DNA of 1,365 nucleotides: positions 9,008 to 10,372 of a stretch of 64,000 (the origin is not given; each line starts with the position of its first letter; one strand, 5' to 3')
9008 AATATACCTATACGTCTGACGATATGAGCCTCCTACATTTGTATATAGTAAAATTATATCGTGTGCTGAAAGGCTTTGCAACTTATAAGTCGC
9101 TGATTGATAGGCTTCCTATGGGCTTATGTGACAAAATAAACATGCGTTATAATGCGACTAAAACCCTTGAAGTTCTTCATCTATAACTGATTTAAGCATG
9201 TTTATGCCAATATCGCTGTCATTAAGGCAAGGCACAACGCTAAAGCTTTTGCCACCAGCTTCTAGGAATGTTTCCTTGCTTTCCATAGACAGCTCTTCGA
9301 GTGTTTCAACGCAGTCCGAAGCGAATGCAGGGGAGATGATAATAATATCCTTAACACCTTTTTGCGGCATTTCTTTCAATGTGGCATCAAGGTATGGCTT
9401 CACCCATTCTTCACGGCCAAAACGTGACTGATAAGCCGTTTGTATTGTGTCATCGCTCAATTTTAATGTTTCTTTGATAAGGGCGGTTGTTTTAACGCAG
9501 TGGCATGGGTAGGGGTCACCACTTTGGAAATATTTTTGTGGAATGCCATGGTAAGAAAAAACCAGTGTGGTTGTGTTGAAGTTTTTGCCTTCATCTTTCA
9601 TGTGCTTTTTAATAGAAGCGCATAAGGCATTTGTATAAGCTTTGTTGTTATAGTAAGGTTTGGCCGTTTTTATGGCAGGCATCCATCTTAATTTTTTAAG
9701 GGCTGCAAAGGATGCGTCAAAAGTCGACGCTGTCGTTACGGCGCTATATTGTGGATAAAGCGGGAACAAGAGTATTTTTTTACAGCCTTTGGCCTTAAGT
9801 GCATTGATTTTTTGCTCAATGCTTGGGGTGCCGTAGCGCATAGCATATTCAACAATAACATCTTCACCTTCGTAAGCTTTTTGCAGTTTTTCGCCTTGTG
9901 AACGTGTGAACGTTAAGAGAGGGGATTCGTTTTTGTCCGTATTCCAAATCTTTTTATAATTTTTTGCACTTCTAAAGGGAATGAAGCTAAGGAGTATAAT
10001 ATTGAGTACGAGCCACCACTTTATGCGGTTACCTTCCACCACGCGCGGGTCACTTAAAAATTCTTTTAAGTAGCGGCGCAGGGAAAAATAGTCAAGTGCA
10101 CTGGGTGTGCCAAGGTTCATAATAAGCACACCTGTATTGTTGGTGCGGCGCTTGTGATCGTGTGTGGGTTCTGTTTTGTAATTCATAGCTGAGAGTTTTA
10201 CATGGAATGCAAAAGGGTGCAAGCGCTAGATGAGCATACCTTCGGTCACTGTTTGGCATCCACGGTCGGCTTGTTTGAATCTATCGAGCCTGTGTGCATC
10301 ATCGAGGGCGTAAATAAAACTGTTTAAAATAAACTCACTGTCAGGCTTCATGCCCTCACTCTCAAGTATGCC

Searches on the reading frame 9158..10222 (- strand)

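Call 15: search_protein_families(library=pfam, proteins=[window:9158-10222:-], max_evalue=0.001)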
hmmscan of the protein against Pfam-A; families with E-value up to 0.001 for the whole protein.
window:9158-10222:- (354 aa): 2 families
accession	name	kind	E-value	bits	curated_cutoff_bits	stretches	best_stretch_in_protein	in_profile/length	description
PF00762.24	Ferrochelatase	-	4.1e-106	355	27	1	30-350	2-316/317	Ferrochelatase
PF01903.22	CbiX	-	0.00027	21.6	22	0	122-155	26-60/106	CbiX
